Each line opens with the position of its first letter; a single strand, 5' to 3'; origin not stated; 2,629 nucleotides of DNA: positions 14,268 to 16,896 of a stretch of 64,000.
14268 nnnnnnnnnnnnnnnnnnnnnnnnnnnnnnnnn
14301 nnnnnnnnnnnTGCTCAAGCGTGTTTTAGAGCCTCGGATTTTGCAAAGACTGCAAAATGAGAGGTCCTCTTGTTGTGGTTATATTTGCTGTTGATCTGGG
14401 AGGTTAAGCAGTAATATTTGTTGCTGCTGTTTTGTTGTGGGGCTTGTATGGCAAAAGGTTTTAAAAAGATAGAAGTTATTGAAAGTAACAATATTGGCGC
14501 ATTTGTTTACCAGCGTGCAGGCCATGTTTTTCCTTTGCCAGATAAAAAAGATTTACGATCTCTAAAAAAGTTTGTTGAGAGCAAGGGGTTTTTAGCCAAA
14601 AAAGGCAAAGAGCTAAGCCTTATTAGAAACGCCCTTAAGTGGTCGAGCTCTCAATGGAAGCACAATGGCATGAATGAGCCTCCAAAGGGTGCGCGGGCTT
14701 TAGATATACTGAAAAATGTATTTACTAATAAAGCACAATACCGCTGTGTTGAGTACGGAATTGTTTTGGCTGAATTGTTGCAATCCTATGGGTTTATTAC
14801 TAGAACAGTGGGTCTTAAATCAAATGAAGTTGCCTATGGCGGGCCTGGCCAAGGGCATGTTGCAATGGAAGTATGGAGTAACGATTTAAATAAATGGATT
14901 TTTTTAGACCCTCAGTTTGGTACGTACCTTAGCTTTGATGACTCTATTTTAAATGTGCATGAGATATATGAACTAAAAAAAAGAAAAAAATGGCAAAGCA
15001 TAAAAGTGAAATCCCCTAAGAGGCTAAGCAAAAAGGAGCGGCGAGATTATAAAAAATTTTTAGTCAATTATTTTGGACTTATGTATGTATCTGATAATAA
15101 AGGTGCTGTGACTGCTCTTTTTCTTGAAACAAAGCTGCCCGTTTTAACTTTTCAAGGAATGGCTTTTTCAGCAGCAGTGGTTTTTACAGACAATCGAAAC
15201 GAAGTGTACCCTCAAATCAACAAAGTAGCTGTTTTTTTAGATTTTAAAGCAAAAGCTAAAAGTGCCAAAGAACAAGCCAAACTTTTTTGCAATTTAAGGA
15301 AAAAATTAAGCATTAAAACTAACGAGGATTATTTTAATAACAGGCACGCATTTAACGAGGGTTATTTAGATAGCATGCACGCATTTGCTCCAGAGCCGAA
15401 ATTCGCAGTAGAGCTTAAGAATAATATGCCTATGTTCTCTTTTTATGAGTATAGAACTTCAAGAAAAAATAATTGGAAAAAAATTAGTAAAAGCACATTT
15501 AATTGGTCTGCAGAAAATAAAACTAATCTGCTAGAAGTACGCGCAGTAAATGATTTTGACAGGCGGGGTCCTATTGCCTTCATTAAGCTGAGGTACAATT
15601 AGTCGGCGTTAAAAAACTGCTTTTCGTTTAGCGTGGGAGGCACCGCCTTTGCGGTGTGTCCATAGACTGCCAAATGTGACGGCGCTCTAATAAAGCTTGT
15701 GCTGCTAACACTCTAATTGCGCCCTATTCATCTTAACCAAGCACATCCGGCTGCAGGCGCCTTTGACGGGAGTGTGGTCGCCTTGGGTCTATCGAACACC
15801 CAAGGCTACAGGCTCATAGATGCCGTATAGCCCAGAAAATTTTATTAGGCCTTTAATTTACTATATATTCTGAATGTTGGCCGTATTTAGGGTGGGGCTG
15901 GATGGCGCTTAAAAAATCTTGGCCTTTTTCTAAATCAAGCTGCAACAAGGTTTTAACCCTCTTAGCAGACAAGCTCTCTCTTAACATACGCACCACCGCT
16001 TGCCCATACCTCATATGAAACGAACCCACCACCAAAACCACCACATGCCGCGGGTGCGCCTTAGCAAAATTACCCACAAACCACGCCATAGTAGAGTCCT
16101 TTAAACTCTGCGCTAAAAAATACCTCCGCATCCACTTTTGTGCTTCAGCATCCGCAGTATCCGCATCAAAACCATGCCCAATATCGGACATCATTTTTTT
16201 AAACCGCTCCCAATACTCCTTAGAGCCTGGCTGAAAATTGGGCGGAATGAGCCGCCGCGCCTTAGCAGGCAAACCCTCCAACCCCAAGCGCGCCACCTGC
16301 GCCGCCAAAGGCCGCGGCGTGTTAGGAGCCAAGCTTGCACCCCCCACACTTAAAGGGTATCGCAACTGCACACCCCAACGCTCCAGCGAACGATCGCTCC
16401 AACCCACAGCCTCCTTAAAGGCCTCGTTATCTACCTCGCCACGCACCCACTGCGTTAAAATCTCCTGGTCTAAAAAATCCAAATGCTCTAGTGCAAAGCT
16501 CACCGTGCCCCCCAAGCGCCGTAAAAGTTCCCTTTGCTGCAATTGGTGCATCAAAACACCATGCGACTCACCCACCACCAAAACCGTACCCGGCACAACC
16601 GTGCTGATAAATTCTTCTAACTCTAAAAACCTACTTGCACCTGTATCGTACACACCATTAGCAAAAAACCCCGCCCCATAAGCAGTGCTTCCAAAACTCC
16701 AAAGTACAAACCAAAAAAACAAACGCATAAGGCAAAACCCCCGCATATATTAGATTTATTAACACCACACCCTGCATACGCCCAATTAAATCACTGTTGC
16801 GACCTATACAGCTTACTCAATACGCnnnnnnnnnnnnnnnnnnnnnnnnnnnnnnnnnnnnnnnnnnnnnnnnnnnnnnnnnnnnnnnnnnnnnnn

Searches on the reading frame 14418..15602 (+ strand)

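Call 28: search_protein_families(library=pfam, proteins=[window:14418-15602:+], max_evalue=0.001)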
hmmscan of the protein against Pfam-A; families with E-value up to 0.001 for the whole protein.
window:14418-15602:+ (394 aa): 1 family
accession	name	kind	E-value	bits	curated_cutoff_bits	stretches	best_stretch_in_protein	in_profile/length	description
PF01841.26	Transglut_core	-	6.9e-05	23.5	23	1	61-165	10-108/108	Transglutaminase-like superfamily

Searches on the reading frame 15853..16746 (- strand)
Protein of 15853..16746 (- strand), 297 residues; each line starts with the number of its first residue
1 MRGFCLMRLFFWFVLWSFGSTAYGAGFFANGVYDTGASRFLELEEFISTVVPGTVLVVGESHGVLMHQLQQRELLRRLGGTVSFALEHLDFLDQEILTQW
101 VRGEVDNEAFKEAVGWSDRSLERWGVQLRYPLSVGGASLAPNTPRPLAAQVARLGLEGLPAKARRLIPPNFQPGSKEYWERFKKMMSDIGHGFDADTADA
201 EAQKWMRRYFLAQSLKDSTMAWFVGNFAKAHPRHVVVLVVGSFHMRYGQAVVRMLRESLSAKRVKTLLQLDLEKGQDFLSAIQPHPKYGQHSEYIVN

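Call 28: search_protein_families(library=pfam, proteins=[window:15853-16746:-], max_evalue=0.001)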
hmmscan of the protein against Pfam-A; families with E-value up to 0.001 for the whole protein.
window:15853-16746:- (297 aa): 1 family
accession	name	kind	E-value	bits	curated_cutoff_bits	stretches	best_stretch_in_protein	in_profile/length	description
PF04187.18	Cofac_haem_bdg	-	4.4e-33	115.5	27.7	1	54-254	9-212/213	Haem-binding uptake, Tiki superfamily, ChaN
